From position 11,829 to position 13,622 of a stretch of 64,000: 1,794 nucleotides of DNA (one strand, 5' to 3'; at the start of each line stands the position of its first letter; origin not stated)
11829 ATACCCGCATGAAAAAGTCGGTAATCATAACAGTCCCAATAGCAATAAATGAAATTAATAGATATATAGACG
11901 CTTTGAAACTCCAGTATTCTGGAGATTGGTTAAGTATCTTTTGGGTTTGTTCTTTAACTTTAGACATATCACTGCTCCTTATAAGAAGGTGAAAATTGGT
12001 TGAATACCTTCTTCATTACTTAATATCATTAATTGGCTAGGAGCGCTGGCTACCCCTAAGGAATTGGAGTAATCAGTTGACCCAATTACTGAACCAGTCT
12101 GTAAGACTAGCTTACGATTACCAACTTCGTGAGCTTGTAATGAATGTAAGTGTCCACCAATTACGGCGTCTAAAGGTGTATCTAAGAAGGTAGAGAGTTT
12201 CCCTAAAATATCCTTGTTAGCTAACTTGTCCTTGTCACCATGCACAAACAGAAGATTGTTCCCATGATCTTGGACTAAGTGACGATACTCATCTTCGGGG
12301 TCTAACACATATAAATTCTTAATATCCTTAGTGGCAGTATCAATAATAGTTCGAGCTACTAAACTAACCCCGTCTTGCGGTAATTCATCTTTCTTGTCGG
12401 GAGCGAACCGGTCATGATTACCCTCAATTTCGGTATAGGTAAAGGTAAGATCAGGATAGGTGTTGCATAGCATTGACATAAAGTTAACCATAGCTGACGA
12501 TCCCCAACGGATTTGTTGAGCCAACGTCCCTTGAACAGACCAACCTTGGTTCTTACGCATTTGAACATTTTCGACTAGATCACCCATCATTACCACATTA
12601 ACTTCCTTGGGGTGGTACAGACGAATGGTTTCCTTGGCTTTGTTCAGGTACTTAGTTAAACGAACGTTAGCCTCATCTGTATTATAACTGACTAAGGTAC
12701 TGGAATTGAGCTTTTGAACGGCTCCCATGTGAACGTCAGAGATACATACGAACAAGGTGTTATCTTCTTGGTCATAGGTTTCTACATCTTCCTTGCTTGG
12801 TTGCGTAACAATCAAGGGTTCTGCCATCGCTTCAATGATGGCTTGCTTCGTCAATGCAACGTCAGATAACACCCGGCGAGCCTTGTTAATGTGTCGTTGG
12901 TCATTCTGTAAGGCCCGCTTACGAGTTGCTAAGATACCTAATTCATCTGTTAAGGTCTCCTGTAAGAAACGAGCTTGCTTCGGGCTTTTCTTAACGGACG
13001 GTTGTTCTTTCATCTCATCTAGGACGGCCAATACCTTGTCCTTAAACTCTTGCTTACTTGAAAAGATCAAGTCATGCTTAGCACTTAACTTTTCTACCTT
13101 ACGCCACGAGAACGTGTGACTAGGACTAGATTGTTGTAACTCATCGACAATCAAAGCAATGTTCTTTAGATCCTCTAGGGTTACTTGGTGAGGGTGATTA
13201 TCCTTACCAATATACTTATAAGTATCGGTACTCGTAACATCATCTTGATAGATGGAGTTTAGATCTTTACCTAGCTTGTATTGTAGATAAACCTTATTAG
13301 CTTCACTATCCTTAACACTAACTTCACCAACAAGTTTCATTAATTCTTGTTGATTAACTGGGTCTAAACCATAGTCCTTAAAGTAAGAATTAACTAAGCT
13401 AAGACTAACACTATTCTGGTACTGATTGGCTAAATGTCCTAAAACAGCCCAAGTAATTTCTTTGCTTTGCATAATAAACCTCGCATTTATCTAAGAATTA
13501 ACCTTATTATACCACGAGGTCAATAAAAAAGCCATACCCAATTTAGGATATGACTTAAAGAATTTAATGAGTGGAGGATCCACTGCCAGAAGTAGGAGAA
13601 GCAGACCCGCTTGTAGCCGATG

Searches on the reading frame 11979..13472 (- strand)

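Call 65: search_protein_families(library=phrogs, proteins=[window:11979-13472:-], max_evalue=0.00001)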
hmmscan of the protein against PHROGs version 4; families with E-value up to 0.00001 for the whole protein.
window:11979-13472:- (497 aa): 1 family
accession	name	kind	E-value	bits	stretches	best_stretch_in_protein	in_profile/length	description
phrog_284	-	DNA, RNA and nucleotide metabolism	2.9e-78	264.5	1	111-493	18-390/398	exonuclease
